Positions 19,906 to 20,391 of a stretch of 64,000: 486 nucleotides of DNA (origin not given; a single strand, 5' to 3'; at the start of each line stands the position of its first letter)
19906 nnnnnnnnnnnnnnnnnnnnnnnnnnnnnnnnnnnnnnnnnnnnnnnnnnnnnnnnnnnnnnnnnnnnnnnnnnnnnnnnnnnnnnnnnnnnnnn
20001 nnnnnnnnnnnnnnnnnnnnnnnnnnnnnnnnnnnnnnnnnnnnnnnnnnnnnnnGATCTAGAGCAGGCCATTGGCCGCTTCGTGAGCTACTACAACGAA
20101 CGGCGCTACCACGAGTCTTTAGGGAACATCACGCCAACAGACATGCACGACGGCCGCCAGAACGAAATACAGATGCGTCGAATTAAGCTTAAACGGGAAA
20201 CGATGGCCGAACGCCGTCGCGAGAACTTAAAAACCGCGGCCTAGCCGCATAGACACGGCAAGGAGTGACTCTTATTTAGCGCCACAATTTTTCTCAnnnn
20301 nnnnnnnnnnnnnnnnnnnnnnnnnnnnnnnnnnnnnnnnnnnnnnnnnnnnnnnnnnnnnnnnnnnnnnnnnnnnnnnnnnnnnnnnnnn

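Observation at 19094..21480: Deletion scar: [NiFe]-hydrogenase large-subunit tail fused to IS3-transposase tail, orphan maturation protease, and KorA-like gene lacking N-terminus and KorB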

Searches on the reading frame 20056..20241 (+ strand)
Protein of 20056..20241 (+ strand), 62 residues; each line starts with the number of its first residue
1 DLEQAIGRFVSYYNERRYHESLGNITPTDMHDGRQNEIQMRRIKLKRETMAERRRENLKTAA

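Call 6: search_protein_families(library=pfam, proteins=[window:20059-20241:+], max_evalue=0.01)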
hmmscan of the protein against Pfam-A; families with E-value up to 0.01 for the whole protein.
seq(61 aa): 2 families
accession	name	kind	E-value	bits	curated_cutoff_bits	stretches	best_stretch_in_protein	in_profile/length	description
PF13683.12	rve_3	-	5.9e-06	26.4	26.5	1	2-26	43-67/67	Integrase core domain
PF13333.12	rve_2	-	0.00031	21.3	22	1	1-27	23-49/56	Integrase core domain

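Call 9: search_protein_families(library=ncbifam, proteins=[window:20059-20241:+], max_evalue=0.01)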
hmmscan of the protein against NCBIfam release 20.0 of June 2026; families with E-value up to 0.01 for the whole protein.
seq(61 aa): 2 families
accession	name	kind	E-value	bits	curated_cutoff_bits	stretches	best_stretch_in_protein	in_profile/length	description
NF033516.0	transpos_IS3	equivalog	3.7e-05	23.1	160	1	1-29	340-368/369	IS3 family transposase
NF033577.2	transpos_IS481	equivalog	0.0011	18.6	224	1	1-28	255-282/284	IS481 family transposase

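Call 16: search_dna_similar(query=window:20056-20241:+, collection=plasmids, mode=protein, max_rows=15)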
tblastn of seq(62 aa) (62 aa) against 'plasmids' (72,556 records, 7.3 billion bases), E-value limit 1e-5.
Records with a match: 225; places in all: 332; records where one place covers at least 80% of the query: 225.
Best place of each record, by identity: <60% 225.
By first word of the organism name: Pseudosulfitobacter 30; Agrobacterium 26; Bradyrhizobium 20; Sphingobium 13; Acetobacter 10; Paracoccus 9; Rhizobium 8; Novosphingobium 7; Sphingopyxis 6; Brucella 6; and 45 more.
By predicted mobility (MOB-suite, as given by PLSDB): non-mobilizable 99; conjugative 91; mobilizable 35.
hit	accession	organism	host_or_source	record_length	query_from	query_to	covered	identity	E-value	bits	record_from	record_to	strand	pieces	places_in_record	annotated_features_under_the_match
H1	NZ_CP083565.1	Sulfitobacter sp. W027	-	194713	1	62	100%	53.2%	4e-13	68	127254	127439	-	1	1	none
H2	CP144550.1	Sulfitobacter pontiacus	cell culture,salt marsh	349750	1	62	100%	53.2%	5e-13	68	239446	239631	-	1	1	record has no annotation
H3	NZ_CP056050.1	Agrobacterium vitis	Vitis vinifera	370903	1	62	100%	51.6%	2e-12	66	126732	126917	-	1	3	IS3 family transposase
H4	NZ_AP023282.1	Agrobacterium vitis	Vitis vinifera,grapevine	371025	1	62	100%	51.6%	2e-12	66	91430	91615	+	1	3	IS3 family transposase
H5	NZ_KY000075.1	Agrobacterium vitis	-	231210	1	62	100%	51.6%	2e-12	66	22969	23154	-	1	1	conjugal transfer protein TraF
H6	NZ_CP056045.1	Agrobacterium vitis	Vitis vinifera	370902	1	62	100%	51.6%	2e-12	66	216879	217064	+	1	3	none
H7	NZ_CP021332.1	Maritalea myrionectae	pure culture,Lava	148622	1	62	100%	51.6%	2e-12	66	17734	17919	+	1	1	none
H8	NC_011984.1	Allorhizobium ampelinum S4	Vitis vinifera cv. 'Izsaki Sarfeher'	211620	1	62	100%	51.6%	3e-12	66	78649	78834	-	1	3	none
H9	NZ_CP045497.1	Mesorhizobium sp. INR15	pure culture,nutrient broth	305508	1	62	100%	51.6%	4e-12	65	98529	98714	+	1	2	IS3 family transposase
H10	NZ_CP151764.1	Yoonia sp. SS1-5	cell culture,Marine algae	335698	1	62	100%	51.6%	3e-11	63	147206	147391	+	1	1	IS3 family transposase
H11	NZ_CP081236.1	Phaeobacter inhibens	-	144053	1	62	100%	51.6%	6e-11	62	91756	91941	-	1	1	none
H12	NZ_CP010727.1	Phaeobacter inhibens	cell culture,clam larvae aquaculture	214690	1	62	100%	51.6%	6e-11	62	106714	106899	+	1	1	none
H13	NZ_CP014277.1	Martelella sp. AD-3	petroleum-contaminated soil with high ...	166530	1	62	100%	50.0%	6e-13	68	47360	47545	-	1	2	IS3 family transposase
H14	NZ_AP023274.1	Agrobacterium vitis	Vitis vinifera,grapevine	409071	1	62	100%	50.0%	2e-12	66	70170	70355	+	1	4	none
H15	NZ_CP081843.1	Agrobacterium vitis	Vitis,Cell culture,South Africa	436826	1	62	100%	50.0%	2e-12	66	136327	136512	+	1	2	IS3 family transposase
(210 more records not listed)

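Call 18: get_annotated_region(hit=H3, flank=2000)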
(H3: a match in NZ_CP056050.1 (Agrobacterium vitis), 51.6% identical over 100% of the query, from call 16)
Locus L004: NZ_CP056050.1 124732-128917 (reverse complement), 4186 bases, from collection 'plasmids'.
description: Agrobacterium vitis strain CG78 plasmid pAvCG78b, complete sequence
organism: Agrobacterium vitis (NCBI taxid 373)
taxonomy: Bacteria; Pseudomonadota; Alphaproteobacteria; Hyphomicrobiales; Rhizobiaceae; Agrobacterium; Agrobacterium vitis
host: -; source: Vitis vinifera; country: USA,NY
typing (MOB-suite, as given by PLSDB): conjugative; relaxase MOBQ; mating-pair formation MPF_T
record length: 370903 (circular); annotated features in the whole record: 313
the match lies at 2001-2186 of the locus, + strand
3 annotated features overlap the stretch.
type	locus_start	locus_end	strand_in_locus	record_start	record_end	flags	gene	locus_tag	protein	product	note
CDS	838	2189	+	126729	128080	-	-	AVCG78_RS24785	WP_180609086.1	IS3 family transposase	-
CDS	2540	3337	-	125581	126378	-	-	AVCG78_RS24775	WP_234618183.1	carbohydrate ABC transporter permease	GO:0008643 - carbohydrate transport [Evidence IEA]; GO:0055085 - transmembrane transport [Evidence IEA]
CDS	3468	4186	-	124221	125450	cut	-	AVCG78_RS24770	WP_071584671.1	pyridoxal phosphate-dependent aminotransferase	-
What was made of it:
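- On IS3-family insertion sequence: 225 plasmid records match at 100% coverage, annotated as IS3 family transposase (calls 16, 18). rve_3 scores 26.4 bits (cutoff 26.5).
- Closest known: IS3-family insertion sequences. Same: The C-terminal 62 residues align along their full length to annotated IS3-family transposases (calls 16, 18).
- Checked: It covers 100% of the query at about 50% identity in 225 plasmid records annotated as IS3 family transposase (call 16), and it falls at the very end of a 1352-nt transposase CDS in Agrobacterium vitis (call 18).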

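Call 40: find_homologous_proteins(query=window:20056-20241:+)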
Query seq(62 aa) (62 aa): 4 proteins with E <= 0.001 among 4 candidates.
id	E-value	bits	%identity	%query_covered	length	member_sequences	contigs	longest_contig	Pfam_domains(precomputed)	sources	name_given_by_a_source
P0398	2.2e-26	108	98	85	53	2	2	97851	-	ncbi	ncbi:MAG: putative transposase [Hyphomicrobiaceae bacterium]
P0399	2.8e-16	76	63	100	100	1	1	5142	PF13683.13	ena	-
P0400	4.3e-16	76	63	100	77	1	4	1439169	PF13683.13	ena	-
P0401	1.1e-15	74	63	100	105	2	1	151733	PF13683.13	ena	-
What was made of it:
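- Tried and rejected: Protein search with the IS tail (call 40).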

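Call 41: find_encoding_contigs(protein=P0400, flank=2500, max_places=6)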
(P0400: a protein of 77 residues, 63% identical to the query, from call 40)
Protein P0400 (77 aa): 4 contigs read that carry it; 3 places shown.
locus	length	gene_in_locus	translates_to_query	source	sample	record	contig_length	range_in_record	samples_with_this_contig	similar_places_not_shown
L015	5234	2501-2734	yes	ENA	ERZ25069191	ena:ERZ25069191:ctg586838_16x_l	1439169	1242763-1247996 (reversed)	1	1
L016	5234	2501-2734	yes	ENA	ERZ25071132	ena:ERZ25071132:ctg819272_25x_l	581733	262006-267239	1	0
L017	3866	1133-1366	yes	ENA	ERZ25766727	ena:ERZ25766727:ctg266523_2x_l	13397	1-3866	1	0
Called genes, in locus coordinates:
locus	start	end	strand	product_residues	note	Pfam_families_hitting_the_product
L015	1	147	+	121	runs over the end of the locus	PF01527:HTH_Tnp_1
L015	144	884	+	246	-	PF13384:HTH_23 (weak), PF13518:HTH_28 (weak), PF13551:HTH_29 (faint), PF13565:HTH_32, PF00665:rve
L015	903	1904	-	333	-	PF00665:rve, PF13683:rve_3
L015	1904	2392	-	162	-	PF01527:HTH_Tnp_1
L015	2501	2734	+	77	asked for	PF13683:rve_3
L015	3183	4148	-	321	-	PF12796:Ank_2, PF13637:Ank_4 (weak), PF13857:Ank_5, PF00023:Ank, PF12796:Ank_2, PF13857:Ank_5, PF00023:Ank, PF03544:TonB_C, +2 more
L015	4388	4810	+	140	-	-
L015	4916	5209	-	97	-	-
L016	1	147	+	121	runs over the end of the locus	PF01527:HTH_Tnp_1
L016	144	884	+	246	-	PF13384:HTH_23, PF13518:HTH_28 (weak), PF13551:HTH_29 (faint), PF13565:HTH_32, PF00665:rve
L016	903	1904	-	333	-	PF00665:rve, PF13683:rve_3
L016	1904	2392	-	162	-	PF01527:HTH_Tnp_1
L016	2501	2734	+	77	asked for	PF13683:rve_3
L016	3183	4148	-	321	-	PF12796:Ank_2, PF13637:Ank_4 (weak), PF13857:Ank_5, PF00023:Ank, PF12796:Ank_2, PF13857:Ank_5, PF00023:Ank, PF03544:TonB_C, +2 more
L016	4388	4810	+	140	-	-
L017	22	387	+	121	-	PF01527:HTH_Tnp_1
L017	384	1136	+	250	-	PF13384:HTH_23, PF13518:HTH_28 (weak), PF13551:HTH_29 (faint), PF13565:HTH_32, PF00665:rve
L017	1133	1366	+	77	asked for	PF13683:rve_3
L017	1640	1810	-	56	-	-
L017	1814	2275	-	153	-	PF02687:FtsX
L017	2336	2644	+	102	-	-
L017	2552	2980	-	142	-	PF12704:MacB_PCD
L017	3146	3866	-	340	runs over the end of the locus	PF03069:FmdA_AmdA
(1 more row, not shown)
